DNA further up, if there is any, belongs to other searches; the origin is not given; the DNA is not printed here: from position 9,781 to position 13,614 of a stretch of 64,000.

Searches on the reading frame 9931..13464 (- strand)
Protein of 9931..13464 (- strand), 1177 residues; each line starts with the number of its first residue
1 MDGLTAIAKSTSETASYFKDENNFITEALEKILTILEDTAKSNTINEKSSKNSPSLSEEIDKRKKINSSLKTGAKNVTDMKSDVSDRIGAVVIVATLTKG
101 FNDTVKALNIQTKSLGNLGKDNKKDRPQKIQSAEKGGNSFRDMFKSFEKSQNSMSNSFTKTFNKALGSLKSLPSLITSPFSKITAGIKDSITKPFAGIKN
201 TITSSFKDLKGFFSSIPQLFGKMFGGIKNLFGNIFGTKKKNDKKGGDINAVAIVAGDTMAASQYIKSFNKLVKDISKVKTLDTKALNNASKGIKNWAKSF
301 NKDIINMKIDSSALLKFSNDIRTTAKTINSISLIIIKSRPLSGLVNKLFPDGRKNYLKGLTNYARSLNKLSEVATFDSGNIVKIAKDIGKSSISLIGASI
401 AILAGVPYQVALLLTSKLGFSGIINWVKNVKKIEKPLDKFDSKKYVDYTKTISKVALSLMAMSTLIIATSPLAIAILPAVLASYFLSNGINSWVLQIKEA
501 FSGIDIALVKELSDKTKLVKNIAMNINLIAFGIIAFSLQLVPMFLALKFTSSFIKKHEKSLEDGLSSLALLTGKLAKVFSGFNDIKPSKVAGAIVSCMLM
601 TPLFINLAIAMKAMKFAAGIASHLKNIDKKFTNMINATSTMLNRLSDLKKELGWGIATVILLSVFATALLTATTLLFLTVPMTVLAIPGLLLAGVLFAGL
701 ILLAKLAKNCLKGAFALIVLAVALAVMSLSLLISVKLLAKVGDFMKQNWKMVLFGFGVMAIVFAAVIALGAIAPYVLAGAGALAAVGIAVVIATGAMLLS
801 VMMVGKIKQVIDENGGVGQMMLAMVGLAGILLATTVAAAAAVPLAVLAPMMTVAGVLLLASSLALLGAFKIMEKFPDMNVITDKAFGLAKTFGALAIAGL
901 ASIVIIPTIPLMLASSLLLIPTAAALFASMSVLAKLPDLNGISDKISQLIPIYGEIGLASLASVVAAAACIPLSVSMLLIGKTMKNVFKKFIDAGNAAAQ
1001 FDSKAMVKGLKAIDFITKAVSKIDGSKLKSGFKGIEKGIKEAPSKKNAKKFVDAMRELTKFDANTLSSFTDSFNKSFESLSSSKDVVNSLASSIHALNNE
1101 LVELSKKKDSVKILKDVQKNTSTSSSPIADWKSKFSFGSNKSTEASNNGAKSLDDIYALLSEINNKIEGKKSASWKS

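Call 10: search_protein_families(library=phrogs, proteins=[window:9931-13464:-], max_evalue=0.00001)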
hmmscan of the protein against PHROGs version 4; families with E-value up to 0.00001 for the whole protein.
window:9931-13464:- (1177 aa): 0 families

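Call 12: search_protein_families(library=pfam, proteins=[window:9931-13464:-], max_evalue=0.001)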
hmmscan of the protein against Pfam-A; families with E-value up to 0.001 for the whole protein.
window:9931-13464:- (1177 aa): 0 families

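Call 93: search_solved_structures(query=window:9931-13464:-, max_evalue=0.01)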
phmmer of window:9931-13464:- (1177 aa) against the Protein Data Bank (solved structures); distinct sequences matched with E-value up to 0.01: 0.
